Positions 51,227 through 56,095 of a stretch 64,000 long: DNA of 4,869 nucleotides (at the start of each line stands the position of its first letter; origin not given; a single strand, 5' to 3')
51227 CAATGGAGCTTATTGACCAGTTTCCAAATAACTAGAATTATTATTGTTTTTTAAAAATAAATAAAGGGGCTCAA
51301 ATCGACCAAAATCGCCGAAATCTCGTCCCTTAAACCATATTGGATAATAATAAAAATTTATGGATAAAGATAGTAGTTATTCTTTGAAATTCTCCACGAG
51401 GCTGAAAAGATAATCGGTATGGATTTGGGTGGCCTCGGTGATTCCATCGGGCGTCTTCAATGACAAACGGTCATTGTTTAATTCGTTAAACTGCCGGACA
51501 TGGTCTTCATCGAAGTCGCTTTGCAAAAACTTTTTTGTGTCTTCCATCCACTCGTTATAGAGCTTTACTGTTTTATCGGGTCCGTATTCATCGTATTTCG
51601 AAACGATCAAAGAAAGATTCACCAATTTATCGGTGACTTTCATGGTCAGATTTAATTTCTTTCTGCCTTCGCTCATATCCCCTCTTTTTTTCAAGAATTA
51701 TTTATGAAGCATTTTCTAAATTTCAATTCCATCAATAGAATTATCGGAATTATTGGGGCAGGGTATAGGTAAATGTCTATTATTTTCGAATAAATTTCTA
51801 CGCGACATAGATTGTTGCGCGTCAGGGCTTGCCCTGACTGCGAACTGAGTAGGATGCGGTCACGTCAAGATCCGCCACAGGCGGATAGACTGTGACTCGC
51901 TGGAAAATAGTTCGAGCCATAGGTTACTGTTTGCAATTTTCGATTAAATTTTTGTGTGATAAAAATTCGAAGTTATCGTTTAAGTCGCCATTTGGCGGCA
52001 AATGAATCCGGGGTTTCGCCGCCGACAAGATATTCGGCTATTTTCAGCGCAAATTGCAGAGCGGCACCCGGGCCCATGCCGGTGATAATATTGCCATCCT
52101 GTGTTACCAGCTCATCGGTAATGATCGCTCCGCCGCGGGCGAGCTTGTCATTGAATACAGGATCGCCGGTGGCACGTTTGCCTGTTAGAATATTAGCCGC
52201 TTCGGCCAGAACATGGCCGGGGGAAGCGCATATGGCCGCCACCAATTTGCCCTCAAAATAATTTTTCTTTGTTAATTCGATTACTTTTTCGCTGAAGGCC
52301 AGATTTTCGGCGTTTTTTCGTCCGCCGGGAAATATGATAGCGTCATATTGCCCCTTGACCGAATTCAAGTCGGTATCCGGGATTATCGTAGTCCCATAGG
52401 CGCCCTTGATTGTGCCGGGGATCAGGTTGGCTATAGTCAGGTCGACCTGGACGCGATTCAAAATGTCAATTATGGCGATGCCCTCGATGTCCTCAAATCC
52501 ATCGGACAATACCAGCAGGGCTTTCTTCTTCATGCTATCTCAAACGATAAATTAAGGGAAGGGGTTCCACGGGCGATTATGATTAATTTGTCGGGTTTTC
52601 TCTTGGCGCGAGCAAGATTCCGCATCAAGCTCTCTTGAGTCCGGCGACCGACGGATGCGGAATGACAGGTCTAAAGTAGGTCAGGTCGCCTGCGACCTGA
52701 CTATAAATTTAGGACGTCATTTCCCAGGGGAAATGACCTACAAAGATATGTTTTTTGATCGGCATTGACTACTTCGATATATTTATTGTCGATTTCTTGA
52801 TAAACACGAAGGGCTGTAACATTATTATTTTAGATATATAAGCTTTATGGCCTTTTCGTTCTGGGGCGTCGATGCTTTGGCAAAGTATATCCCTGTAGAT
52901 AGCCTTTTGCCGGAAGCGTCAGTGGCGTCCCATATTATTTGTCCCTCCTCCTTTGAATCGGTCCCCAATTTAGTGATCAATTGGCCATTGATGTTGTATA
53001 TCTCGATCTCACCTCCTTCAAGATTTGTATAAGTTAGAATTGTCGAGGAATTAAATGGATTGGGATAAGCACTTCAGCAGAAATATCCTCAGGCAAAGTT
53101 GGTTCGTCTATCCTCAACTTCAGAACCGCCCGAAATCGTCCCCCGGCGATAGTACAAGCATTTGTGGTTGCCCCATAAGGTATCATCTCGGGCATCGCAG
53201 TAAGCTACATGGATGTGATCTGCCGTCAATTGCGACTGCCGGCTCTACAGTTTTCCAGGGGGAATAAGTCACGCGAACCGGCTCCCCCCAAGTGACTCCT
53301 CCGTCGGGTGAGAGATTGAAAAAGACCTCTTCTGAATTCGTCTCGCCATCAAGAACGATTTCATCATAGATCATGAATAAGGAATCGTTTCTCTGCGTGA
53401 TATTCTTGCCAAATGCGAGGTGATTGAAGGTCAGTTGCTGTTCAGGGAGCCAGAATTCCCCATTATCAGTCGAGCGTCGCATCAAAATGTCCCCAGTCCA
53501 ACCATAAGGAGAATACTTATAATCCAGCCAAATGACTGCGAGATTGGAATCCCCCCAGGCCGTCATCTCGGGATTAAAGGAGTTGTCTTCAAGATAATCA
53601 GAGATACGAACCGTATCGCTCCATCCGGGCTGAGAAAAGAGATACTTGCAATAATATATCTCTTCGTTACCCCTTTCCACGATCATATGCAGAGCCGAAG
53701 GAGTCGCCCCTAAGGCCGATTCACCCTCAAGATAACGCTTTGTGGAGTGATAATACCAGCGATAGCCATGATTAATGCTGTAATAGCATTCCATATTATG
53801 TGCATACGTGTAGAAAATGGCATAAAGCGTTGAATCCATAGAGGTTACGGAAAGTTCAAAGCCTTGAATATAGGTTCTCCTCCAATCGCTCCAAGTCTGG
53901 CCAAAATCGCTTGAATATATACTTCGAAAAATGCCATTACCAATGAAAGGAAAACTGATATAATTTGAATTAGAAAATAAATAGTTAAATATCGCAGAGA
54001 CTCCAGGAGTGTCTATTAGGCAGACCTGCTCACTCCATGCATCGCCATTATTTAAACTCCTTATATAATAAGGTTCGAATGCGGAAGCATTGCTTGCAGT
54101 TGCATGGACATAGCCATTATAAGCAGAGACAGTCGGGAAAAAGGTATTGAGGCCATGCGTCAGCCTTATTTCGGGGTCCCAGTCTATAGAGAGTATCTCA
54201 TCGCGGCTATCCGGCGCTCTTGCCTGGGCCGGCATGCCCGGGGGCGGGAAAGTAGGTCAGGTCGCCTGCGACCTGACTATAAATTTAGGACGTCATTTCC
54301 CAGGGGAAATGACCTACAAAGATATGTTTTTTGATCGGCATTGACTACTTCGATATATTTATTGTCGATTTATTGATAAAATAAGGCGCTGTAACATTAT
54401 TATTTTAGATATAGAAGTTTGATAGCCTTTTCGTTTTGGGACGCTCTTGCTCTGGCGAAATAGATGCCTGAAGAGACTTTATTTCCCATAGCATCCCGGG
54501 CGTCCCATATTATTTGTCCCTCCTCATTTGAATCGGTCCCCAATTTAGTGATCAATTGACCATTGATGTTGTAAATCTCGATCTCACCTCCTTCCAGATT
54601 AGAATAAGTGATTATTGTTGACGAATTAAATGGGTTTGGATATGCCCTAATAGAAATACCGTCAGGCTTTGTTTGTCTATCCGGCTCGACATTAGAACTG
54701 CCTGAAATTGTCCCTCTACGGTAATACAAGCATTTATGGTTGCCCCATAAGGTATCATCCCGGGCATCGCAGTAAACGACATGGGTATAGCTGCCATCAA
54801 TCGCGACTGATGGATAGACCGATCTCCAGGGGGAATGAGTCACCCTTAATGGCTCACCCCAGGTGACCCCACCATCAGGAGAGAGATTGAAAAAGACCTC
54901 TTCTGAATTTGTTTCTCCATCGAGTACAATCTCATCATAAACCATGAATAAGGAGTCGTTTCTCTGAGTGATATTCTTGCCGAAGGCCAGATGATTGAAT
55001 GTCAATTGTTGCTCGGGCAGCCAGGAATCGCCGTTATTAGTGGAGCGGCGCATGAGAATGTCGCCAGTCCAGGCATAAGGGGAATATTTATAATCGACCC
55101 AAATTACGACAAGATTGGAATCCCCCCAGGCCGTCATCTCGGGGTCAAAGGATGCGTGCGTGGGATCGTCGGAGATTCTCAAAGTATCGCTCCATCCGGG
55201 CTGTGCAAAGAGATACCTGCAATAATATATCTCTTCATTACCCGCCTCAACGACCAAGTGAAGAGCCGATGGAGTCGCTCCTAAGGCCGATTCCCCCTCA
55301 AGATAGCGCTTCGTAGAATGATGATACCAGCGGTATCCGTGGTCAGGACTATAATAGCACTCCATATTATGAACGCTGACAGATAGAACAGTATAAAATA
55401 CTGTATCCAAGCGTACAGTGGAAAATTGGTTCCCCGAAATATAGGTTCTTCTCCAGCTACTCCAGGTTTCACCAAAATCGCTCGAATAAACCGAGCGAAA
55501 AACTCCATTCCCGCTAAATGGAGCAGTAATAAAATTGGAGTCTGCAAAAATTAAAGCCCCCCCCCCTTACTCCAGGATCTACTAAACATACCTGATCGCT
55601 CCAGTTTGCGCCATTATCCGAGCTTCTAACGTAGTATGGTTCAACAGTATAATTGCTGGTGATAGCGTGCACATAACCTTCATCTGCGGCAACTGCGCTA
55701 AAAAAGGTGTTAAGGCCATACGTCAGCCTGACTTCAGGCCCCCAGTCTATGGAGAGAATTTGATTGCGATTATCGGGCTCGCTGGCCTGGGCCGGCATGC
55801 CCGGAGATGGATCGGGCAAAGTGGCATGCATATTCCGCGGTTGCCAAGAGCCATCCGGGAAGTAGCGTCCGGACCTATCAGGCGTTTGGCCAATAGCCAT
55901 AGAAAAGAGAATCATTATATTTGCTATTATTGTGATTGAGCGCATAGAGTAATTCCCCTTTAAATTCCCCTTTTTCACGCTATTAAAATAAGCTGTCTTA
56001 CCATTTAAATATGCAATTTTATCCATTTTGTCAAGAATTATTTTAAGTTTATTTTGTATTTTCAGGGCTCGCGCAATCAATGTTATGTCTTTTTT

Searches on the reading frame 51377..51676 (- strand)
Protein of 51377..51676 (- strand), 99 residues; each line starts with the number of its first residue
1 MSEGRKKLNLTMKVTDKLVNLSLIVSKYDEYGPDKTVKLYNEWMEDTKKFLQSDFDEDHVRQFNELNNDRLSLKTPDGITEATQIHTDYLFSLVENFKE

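Call 72: find_encoding_contigs(protein=window:51377-51676:-, flank=3000, max_places=5)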
Protein window:51377-51676:- (99 aa): 1 contig read that carries it; 1 place shown.
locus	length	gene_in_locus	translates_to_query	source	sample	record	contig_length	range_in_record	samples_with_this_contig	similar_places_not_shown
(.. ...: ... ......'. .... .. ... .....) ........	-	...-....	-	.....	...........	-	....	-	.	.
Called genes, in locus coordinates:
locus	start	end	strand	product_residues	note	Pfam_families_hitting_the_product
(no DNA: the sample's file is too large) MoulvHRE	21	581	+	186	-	PF01965:DJ-1_PfpI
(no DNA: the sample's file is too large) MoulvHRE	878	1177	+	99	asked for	-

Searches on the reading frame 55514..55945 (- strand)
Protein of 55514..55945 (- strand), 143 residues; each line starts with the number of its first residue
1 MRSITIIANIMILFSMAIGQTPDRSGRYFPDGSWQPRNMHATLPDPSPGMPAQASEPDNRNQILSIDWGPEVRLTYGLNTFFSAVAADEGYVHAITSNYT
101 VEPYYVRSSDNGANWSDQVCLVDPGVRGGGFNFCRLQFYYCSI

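Call 71: find_encoding_contigs(protein=window:55514-55945:-, flank=3000, max_places=5)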
Protein window:55514-55945:- (143 aa): no gene with exactly this product is on record in the collection.
